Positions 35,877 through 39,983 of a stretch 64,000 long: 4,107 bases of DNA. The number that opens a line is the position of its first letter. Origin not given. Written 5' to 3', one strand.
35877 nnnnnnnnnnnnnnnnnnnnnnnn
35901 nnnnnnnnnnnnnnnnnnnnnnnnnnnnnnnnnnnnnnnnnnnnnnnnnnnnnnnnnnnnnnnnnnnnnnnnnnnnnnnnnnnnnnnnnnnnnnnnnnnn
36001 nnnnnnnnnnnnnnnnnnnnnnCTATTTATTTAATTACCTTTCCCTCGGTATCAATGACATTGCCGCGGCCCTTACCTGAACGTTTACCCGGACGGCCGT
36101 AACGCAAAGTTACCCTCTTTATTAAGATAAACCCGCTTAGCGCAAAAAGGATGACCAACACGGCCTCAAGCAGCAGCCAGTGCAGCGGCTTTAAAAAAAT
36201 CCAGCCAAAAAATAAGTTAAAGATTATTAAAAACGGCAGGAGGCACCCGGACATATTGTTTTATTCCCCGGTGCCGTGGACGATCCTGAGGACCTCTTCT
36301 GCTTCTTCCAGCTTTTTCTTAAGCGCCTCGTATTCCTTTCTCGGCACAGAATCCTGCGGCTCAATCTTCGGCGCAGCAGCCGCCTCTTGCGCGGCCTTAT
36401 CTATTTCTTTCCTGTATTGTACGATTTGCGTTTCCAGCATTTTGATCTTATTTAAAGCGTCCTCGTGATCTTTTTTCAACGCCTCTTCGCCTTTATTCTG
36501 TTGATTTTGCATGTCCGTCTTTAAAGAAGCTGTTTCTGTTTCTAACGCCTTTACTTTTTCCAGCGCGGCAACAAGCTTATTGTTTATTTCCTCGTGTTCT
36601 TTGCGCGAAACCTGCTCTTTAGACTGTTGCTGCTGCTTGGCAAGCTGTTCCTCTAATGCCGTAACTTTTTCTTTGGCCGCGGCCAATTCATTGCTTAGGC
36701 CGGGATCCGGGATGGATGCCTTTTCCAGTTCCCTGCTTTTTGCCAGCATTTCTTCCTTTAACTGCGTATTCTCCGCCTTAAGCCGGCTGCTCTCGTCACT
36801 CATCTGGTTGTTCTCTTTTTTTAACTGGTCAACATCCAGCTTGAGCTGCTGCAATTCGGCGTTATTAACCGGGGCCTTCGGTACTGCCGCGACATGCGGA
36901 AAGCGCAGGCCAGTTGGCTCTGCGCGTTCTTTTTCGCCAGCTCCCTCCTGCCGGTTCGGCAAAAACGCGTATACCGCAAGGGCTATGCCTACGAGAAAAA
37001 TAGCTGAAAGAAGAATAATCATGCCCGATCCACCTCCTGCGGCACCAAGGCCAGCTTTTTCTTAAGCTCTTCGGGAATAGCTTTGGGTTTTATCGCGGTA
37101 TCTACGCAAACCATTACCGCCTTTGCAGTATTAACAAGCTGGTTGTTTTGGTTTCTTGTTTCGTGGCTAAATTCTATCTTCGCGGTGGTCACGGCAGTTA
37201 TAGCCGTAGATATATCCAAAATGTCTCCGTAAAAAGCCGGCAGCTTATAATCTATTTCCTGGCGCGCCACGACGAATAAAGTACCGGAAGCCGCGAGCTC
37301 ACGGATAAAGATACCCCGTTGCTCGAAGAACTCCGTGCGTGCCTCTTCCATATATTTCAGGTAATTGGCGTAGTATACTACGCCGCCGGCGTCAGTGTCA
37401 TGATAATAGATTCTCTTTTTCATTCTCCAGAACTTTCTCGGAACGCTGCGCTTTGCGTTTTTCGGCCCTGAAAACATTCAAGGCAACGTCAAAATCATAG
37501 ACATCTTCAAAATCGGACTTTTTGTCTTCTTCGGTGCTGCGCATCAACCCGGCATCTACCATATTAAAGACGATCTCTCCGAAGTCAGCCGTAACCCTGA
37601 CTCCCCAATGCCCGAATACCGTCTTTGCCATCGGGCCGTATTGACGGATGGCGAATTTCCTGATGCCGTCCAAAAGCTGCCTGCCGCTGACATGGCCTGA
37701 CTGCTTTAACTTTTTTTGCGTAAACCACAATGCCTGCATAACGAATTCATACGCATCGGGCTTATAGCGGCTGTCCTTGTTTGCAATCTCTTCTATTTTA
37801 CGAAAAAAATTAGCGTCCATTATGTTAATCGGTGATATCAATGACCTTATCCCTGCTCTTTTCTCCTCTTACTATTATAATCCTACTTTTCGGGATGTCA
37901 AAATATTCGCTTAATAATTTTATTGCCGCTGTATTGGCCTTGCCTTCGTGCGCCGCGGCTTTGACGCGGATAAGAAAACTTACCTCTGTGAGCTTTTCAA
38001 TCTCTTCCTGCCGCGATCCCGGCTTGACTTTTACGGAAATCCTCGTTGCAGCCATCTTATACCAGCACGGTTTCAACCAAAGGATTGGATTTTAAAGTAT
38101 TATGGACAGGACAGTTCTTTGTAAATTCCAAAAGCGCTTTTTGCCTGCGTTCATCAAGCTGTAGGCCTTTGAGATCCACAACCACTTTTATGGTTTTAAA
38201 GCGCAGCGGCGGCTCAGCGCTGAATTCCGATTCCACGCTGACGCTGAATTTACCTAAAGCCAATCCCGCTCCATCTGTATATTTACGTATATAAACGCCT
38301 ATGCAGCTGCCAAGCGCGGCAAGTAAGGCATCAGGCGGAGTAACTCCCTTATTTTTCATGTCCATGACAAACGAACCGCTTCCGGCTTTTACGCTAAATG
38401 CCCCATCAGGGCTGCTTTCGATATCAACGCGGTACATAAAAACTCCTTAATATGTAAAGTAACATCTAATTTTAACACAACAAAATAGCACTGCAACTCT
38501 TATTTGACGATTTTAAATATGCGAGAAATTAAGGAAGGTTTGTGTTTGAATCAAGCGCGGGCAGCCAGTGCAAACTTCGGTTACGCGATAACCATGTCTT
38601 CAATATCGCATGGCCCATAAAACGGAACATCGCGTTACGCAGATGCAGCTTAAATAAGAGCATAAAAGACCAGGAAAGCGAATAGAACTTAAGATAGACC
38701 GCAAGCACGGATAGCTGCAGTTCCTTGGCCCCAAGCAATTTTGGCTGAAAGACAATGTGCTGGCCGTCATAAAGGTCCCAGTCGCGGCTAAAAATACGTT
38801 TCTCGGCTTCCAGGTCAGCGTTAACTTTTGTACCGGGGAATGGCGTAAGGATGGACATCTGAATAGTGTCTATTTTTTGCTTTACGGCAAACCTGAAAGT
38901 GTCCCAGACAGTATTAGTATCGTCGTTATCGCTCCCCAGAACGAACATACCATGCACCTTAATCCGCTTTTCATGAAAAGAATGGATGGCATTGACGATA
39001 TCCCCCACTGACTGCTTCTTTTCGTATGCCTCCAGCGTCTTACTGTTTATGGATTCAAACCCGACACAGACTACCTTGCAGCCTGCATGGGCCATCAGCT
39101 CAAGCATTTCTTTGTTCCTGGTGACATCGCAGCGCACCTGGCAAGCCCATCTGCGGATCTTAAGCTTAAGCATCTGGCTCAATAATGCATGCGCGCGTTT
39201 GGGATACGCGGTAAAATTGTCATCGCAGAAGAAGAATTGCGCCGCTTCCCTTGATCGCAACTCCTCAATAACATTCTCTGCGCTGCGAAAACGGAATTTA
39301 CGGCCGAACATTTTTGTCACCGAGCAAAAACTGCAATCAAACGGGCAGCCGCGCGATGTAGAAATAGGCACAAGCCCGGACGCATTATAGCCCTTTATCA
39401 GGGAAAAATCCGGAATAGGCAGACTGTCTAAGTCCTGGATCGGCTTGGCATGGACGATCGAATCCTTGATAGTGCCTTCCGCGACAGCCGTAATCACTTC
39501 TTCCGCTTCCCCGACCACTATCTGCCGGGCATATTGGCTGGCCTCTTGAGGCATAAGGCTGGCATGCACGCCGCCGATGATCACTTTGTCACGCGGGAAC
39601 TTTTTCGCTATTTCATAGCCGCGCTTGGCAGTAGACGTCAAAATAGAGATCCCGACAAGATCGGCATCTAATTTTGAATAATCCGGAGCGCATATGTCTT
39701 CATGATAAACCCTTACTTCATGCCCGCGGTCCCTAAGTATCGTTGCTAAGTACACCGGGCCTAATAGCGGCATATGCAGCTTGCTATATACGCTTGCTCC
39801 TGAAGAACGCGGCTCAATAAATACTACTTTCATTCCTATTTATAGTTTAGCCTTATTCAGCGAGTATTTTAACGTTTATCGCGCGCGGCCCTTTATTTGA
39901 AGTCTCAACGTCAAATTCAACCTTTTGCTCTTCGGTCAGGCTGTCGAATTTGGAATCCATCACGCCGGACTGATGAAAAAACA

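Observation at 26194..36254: Twelve- to thirteen-gene group 4 [NiFe] hydrogenase with a complex-I-like membrane arm of three antiporter-like subunits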

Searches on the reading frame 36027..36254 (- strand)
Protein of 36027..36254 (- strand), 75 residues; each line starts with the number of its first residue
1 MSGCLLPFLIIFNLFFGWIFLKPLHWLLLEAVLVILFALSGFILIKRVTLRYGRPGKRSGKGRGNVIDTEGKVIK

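Call 3: search_protein_families(library=pfam, proteins=[window:36027-36254:-])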
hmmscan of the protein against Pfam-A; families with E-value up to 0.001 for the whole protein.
window:36027-36254:- (75 aa): 0 families

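Call 6: search_protein_families(library=ncbifam, proteins=[window:36027-36254:-], max_evalue=0.01)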
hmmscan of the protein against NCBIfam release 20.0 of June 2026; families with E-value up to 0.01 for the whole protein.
window:36027-36254:- (75 aa): 0 families

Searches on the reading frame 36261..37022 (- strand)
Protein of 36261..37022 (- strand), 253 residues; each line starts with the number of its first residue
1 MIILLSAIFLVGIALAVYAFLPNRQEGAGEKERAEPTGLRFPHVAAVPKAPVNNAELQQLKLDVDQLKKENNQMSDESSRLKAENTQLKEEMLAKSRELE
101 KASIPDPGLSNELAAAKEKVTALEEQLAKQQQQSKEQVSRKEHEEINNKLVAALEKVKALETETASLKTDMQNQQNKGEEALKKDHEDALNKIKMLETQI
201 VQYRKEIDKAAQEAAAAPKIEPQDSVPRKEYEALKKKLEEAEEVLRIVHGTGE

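Call 4: search_protein_families(library=pfam, proteins=[window:36261-37022:-])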
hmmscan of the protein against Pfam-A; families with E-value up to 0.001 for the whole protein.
window:36261-37022:- (253 aa): 1 family
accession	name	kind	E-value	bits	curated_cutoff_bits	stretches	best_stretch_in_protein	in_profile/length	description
PF00038.26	Filament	-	0.00054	20.1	40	1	142-240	5-93/313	Intermediate filament protein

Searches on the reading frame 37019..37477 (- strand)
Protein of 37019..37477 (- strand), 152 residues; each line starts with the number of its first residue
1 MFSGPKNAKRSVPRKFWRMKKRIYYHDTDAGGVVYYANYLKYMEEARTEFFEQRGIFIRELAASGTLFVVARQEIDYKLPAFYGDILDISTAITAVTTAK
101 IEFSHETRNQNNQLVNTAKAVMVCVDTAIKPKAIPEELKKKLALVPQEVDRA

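Call 4: search_protein_families(library=pfam, proteins=[window:37019-37477:-])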
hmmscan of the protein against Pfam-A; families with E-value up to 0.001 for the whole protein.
window:37019-37477:- (152 aa): 3 families
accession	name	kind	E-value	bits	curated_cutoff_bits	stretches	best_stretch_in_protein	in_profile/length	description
PF13279.12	4HBT_2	-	2e-20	73.9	25.5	1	26-142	4-122/122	Thioesterase-like superfamily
PF03061.28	4HBT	-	8e-14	52.2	20.6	1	31-114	1-77/79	Thioesterase superfamily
PF01643.23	Acyl-ACP_TE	-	3.6e-06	27.2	23.7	1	18-140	5-129/131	Acyl-ACP thioesterase N-terminal domain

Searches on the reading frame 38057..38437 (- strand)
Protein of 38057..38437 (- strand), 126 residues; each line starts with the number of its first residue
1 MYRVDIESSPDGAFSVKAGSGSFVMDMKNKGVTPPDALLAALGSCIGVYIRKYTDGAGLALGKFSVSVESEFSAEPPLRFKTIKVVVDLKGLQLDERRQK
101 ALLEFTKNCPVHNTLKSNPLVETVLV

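Call 4: search_protein_families(library=pfam, proteins=[window:38057-38437:-])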
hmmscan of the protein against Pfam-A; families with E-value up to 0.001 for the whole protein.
window:38057-38437:- (126 aa): 1 family
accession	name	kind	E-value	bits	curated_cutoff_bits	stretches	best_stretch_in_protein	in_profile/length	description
PF02566.24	OsmC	-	5.7e-19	68.8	27.5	1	28-123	2-99/100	OsmC-like protein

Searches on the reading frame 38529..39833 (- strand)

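Call 4: search_protein_families(library=pfam, proteins=[window:38529-39833:-])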
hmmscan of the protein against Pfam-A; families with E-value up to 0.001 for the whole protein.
window:38529-39833:- (434 aa): 2 families
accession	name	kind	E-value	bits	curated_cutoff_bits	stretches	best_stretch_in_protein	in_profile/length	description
PF04055.27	Radical_SAM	-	9.6e-22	78.3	29.5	1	157-306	1-158/166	Radical SAM superfamily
PF02310.24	B12-binding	-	2.4e-11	43.9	32.1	1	21-117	12-120/121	B12 binding domain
